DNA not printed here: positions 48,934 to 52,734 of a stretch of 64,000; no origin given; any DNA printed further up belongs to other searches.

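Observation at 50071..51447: Large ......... intein splitting the Walker A loop of FtsK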

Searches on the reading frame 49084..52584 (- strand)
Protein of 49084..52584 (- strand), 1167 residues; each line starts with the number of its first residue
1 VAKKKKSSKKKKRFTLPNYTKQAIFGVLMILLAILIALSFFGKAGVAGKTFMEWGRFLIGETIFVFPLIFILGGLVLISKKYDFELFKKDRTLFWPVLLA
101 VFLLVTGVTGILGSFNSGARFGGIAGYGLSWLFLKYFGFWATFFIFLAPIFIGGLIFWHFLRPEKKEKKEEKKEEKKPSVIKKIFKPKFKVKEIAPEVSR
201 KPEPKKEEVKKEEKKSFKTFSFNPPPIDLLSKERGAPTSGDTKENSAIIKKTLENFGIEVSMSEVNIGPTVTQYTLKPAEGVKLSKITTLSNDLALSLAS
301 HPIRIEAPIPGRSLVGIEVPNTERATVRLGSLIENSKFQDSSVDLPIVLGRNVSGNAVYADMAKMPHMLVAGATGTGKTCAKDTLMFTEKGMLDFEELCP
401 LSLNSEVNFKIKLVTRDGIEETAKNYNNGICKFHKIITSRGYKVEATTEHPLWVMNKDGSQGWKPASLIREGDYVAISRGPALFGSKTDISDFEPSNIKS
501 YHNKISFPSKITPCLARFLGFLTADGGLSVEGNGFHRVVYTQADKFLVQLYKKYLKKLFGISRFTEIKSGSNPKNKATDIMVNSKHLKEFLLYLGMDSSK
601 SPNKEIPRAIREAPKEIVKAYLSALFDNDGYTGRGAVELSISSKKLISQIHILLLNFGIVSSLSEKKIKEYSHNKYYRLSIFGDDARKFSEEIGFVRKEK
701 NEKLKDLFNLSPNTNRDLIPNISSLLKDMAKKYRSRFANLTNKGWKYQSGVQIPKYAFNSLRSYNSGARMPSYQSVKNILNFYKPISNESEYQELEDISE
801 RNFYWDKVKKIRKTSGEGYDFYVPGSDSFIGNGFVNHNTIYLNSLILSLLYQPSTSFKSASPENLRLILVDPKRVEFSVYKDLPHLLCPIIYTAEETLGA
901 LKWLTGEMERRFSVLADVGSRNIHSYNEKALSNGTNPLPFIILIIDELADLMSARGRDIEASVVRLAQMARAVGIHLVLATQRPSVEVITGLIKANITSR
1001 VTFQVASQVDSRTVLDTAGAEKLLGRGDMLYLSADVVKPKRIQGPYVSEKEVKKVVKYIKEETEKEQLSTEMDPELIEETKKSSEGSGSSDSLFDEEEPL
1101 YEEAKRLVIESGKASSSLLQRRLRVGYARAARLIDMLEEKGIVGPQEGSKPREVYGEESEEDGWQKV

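Call 5: search_protein_families(library=pfam, proteins=[window:49084-52584:-], max_evalue=0.1)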
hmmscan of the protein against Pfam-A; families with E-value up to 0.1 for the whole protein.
window:49084-52584:- (1167 aa): 9 families
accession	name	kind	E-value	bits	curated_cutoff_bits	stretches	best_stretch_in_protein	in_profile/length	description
PF01580.24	FtsK_SpoIIIE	-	1.1e-46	159.5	24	2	840-986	54-221/221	FtsK/SpoIIIE family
PF09397.16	FtsK_gamma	-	8.4e-29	99.5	30.6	1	1096-1155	2-61/63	Ftsk gamma domain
PF17854.6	FtsK_alpha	-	8.9e-29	100.1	22.9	1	225-321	2-101/101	FtsK alpha domain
PF14528.11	LAGLIDADG_3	-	1.7e-20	73.5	22.5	2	617-694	2-82/82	LAGLIDADG-like domain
PF14890.11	Intein_splicing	-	4.7e-16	59.4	35.8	1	428-838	47-155/155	Intein splicing domain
PF07690.21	MFS_1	-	2e-06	27.4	33.4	1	109-187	120-202/347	Major Facilitator Superfamily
PF05621.17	TniB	-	0.0051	16.7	22.4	0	942-989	122-169/189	Bacterial TniB protein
PF13687.11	DUF4153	-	0.028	14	27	1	21-178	15-169/373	Domain of unknown function (DUF4153)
PF00335.26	Tetraspanin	-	0.081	13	32.1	0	63-160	5-103/225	Tetraspanin family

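Call 6: search_protein_families(library=ncbifam, proteins=[window:49084-52584:-], max_evalue=0.1)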
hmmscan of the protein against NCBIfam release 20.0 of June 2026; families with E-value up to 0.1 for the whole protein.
window:49084-52584:- (1167 aa): 23 families
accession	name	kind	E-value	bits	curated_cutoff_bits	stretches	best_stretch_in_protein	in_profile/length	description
NF007615.0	PRK10263.1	equivalog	1e-111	374.7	1566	3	938-1155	1139-1349/1355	DNA translocase FtsK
NF003157.0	PRK04132.1-2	equivalog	3.2e-25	88.2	1103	1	358-720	29-367/864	replication factor C small subunit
TIGR03924.1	T7SS_EccC_a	equivalog_domain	8.6e-25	87.6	509.15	1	859-1049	477-671/673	type VII secretion protein EccCa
TIGR03928.1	T7_EssCb_Firm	equivalog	8.8e-25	86.5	778.4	1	861-1024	498-662/1296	type VII secretion protein EssC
NF005852.0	PRK07773.1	equivalog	4e-24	85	780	1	587-862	581-849/886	replicative DNA helicase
NF003159.0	PRK04132.1-4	equivalog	5.2e-22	77.7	999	1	359-739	40-375/852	replication factor C small subunit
NF038098.1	GyrA_w_intein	exception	5.1e-20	71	1850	1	402-845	142-545/1232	intein-containing DNA gyrase subunit A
NF011491.0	PRK14898.1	equivalog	2.1e-17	62.5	783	1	435-840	154-545/860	DNA-directed RNA polymerase subunit A''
NF011418.0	PRK14845.1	equivalog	6.5e-17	60.6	756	1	435-719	95-323/1049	translation initiation factor IF-2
NF045703.1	rSAM_Tes_intein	exception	3.3e-13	48.3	1700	1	508-711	362-561/1040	tetraether lipid synthase Tes, intein-containing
NF011287.0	PRK14698.1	equivalog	1.2e-12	46.7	1238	1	499-686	377-553/1017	V-type ATP synthase subunit A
NF038162.1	RtcB_rel_intein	exception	1.3e-11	43.3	1150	1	428-839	145-579/961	intein-containing RtcB family protein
TIGR03925.1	T7SS_EccC_b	equivalog_domain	5.3e-10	38.2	346.55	2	862-1013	106-257/564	type VII secretion protein EccCb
NF006207.0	PRK08332.1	equivalog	7.5e-10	36.7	2400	1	413-704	928-1196/1684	vitamin B12-dependent ribonucleotide reductase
NF011303.0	PRK14715.1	equivalog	1.1e-07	29.3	1585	1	510-702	1116-1317/1627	DNA-directed DNA polymerase II large subunit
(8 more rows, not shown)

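Call 50: list_cluster_members(proteins=[window:49084-52584:-, window:52602-56171:-, window:47376-47819:+])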
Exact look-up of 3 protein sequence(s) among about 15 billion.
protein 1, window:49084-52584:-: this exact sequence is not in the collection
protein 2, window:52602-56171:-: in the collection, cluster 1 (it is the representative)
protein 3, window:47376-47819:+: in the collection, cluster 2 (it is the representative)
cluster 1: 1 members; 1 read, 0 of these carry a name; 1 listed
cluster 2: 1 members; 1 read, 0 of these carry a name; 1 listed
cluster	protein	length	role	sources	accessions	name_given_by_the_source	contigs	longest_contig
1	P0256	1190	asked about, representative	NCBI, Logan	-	-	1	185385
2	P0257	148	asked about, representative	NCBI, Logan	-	-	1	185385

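Call 51: find_encoding_contigs(protein=P0256, flank=6000, max_places=2)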
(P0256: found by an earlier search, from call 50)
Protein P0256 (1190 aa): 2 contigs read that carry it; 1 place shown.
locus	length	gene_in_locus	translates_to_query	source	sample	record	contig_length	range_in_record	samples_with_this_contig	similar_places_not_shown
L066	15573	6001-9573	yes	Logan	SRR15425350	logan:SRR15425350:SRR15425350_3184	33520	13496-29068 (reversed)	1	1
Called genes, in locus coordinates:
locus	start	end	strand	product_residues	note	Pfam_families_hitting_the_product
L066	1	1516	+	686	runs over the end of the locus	PF04932:Wzy_C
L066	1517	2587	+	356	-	PF01098:FTSW_RODA_SPOVE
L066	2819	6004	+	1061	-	PF04563:RNA_pol_Rpb2_1, PF04561:RNA_pol_Rpb2_2, PF04565:RNA_pol_Rpb2_3, PF10385:RNA_pol_Rpb2_45, PF00562:RNA_pol_Rpb2_6, PF04560:RNA_pol_Rpb2_7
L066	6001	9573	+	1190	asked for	PF04997:RNA_pol_Rpb1_1, PF00623:RNA_pol_Rpb1_2, PF04983:RNA_pol_Rpb1_3, PF05000:RNA_pol_Rpb1_4 (weak), PF04998:RNA_pol_Rpb1_5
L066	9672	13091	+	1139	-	PF07690:MFS_1 (weak), PF17854:FtsK_alpha, PF01580:FtsK_SpoIIIE, PF14890:Intein_splicing, PF14528:LAGLIDADG_3, PF01580:FtsK_SpoIIIE, PF09397:FtsK_gamma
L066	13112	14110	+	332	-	PF00154:RecA_N, PF06745:ATPase (weak), PF08423:Rad51, PF21096:RecA_C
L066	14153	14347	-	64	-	PF01084:Ribosomal_S18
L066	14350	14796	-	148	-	PF00436:SSB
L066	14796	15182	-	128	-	PF01250:Ribosomal_S6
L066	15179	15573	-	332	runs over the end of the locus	PF01926:MMR_HSR1, PF02421:FeoB_N, PF06071:YchF-GTPase_C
